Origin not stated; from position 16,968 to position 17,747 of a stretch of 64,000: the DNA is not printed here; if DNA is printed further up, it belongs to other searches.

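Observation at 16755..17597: ops-like RfaH recruitment element in the leader of a NusG paralog that heads a ~42 kb polysaccharide operon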

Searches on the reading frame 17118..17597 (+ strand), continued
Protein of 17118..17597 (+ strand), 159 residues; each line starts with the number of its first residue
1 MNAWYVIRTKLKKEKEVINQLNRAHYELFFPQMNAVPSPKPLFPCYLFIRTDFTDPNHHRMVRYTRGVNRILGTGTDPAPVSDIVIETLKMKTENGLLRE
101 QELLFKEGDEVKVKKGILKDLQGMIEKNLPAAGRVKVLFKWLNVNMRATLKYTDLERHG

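Call 37: fold_search(model_id=the predicted structure, library=pdb)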
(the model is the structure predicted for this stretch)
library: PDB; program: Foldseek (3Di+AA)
matches with E <= 10: 1018; with E <= 0.001: 29
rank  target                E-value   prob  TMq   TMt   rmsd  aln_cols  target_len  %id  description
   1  5ond_B                5.1e-08  1.00  0.65  0.77   2.8       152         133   23  RfaH from Escherichia coli in complex with ops DNA (released 2018-06-06)
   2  5ond_A                7.4e-08  1.00  0.65  0.75   5.5       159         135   23  RfaH from Escherichia coli in complex with ops DNA (released 2018-06-06)
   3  9ik0_A                1.2e-07  1.00  0.61  0.64   7.1       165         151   20  Crystal structure of PrfaH encoded by IncX3 plasmids (released 2025-03-19)
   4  8pib_P                1.5e-07  1.00  0.67  0.78   3.4       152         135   20  autoinhibited RfaH bound to E. coli transcription complex paused at ops site (encounter complex) (released 2024-04-24)
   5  8pfg_P                3.0e-07  1.00  0.50  0.58   8.2       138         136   22  autoinhibited RfaH bound to E. coli transcription complex paused at ops site (encounter complex), not fully complement (released 2024-04-24)
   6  2oug_A                8.9e-07  1.00  0.63  0.71   4.9       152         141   19  Crystal structure of the RfaH transcription factor at 2.1A resolution (released 2007-05-01)
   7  8pen_P                3.2e-06  1.00  0.50  0.76   2.8        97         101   29  fully recruited RfaH bound to E. coli transcription complex paused at ops site (alternative state of RfaH) (released 2024-04-24)
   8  8phk_P                1.1e-05  1.00  0.53  0.52   5.7       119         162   25  fully recruited RfaH bound to E. coli transcription complex paused at ops site (released 2024-04-24)
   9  8eos_G                2.0e-05  1.00  0.43  0.54   4.5       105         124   23  M. tuberculosis RNAP elongation complex with NusG and CMPCPP (released 2023-02-01)
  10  8f5g_C                3.4e-05  1.00  0.53  0.48   6.3       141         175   23  NusG-RNA complex (released 2023-11-22)
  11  9a56_B                4.1e-05  1.00  0.45  0.41   7.4       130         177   21  Integrative model of RPOB-NUSG by crosslinking MS and deep learning (released 2024-09-18)
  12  6gov_G                4.6e-05  1.00  0.45  0.41   3.9       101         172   24  Structure of THE RNA POLYMERASE LAMBDA-BASED ANTITERMINATION COMPLEX (released 2019-02-13)
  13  6c6t_D                5.3e-05  1.00  0.48  0.87   2.2        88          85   31  CryoEM structure of E.coli RNA polymerase elongation complex bound with RfaH (released 2018-07-25)
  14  6c6s_D                8.8e-05  1.00  0.52  0.51   7.2       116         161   22  CryoEM structure of E.coli RNA polymerase elongation complex bound with RfaH (released 2018-07-25)
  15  6ztj_CF               9.9e-05  1.00  0.42  0.42   9.6       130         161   22  E. coli 70S-RNAP expressome complex in NusG-coupled state (38 nt intervening mRNA) (released 2020-09-16)
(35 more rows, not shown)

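Call 60: find_homologous_proteins(query=A1, max_evalue=1e-10)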
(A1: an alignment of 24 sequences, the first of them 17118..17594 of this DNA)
Query A1 (24 sequences) (159 aa, profile of the alignment): 371 proteins with E <= 1e-10 among 5834 candidates; the best 120 are listed.
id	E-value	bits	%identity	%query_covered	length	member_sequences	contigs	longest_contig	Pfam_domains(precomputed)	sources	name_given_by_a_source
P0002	1.4e-78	280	80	99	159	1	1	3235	PF02357.25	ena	-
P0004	5.2e-78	278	67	99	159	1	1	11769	PF02357.25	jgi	jgi:transcription antitermination factor NusG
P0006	8.8e-78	277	65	99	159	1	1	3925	PF02357.25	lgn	-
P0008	1.5e-77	277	65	99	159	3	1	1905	PF02357.25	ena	-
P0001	7.1e-77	275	100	100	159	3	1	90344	PF02357.25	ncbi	-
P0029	7.4e-77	274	59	99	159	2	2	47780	PF02357.25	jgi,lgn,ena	-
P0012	2.0e-76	273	64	97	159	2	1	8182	PF02357.25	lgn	-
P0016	2.6e-76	273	62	97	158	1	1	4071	PF02357.25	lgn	-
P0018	4.6e-76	272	61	99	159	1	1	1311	PF02357.25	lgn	-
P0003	1.1e-75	271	72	97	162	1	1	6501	PF02357.25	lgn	-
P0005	3.1e-75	269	65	98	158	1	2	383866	PF02357.25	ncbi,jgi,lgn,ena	-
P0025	1.1e-74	267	63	97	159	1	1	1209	PF02357.25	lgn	-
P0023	1.8e-74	267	61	99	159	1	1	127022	PF02357.25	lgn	-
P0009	1.9e-74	267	64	96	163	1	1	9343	PF02357.25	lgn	-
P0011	2.5e-74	266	62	99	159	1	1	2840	PF02357.25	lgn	-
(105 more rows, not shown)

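Call 62: find_encoding_contigs(protein=P0002, flank=2000, max_places=2)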
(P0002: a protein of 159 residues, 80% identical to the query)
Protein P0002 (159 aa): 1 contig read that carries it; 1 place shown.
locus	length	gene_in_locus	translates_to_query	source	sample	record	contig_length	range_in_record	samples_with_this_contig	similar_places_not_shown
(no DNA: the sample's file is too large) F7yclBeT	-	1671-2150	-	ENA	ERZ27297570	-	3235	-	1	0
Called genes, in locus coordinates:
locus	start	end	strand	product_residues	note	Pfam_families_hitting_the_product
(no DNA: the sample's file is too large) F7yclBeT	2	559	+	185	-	?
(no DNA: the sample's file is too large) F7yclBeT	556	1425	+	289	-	PF00483:NTP_transferase, PF12804:NTP_transf_3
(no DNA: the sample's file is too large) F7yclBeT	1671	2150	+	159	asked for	PF02357:NusG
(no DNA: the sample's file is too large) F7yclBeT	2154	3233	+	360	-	?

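Call 63: find_encoding_contigs(protein=P0003, flank=2000, max_places=2)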
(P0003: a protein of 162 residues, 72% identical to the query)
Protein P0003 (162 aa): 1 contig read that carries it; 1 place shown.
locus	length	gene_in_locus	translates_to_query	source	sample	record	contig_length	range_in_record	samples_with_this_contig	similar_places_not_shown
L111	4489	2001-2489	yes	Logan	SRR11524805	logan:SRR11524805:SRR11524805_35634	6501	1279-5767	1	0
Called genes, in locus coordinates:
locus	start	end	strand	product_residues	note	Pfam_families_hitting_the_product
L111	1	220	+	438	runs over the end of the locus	PF01266:DAO, PF13450:NAD_binding_8 (weak)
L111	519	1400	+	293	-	PF00483:NTP_transferase, PF12804:NTP_transf_3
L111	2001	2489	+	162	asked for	PF02357:NusG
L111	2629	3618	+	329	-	PF04321:RmlD_sub_bind, PF05368:NmrA (weak), PF01073:3Beta_HSD, PF01370:Epimerase, PF02719:Polysacc_synt_2, PF13460:NAD_binding_10, PF16363:GDP_Man_Dehyd, PF07993:NAD_binding_4 (weak)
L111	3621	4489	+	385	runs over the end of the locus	PF01041:DegT_DnrJ_EryC1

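Call 64: find_encoding_contigs(protein=P0004, flank=2000, max_places=2)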
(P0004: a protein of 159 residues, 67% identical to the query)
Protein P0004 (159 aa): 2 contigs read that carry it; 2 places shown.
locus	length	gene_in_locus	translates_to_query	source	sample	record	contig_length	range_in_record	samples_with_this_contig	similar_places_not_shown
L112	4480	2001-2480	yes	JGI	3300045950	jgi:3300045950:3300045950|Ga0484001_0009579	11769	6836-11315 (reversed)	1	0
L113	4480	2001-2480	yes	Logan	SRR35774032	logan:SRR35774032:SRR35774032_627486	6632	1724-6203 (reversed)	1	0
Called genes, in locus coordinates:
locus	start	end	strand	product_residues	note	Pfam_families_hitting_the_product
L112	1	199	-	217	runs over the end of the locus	?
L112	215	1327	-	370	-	PF10531:SLBB, PF22461:SLBB_2, PF10531:SLBB, PF22461:SLBB_2 (weak)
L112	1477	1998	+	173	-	PF12802:MarR_2 (faint), PF13412:HTH_24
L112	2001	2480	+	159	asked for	PF02357:NusG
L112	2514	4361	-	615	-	PF13727:CoA_binding_3, PF17836:PglD_N (weak), PF00106:adh_short (weak), PF01073:3Beta_HSD, PF01370:Epimerase, PF02719:Polysacc_synt_2, PF04321:RmlD_sub_bind, PF16363:GDP_Man_Dehyd, +1 more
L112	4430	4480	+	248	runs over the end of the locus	PF00106:adh_short, PF01370:Epimerase (weak), PF08659:KR (weak), PF13561:adh_short_C2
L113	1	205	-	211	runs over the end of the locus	?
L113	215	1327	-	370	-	PF10531:SLBB, PF22461:SLBB_2, PF10531:SLBB, PF22461:SLBB_2 (weak)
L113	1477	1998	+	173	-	PF12802:MarR_2 (faint), PF13412:HTH_24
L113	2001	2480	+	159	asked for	PF02357:NusG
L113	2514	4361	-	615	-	PF13727:CoA_binding_3, PF17836:PglD_N (weak), PF00106:adh_short (weak), PF01073:3Beta_HSD, PF01370:Epimerase, PF02719:Polysacc_synt_2, PF04321:RmlD_sub_bind, PF16363:GDP_Man_Dehyd, +1 more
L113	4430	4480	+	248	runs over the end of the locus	PF00106:adh_short, PF01370:Epimerase (weak), PF08659:KR (weak), PF13561:adh_short_C2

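Call 76: predict_structure(alignment_id=A4)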
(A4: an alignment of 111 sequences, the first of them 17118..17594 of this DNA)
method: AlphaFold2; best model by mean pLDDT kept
length: 159 residues; sequences in the alignment: 111
mean_pLDDT: 83.0   pTM: 0.61
mean pLDDT of the five models: 83.0, 82.3, 81.2, 77.5, 70.8
residues with pLDDT >= 90: 56; 70-90: 80; 50-70: 22; < 50: 1
segments of 3 or more residues with pLDDT < 50: none
pLDDT, mean of each block of 10 residues (from residue 1): 92 93 93 75 90 93 95 85 85 63 69 83 80 76 79 73
secondary structure, 60 per line:
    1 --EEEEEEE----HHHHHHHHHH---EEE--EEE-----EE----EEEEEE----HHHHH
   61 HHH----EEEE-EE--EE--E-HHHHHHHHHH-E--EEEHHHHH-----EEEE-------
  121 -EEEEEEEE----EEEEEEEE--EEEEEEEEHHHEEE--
elements in order: E3-9 H14-23 E27-29 E32-34 E46-51 H56-63 E68-71 H83-92 E97-99 H100-104 E110-113 E122-129 E134-141 E144-151 E155-157
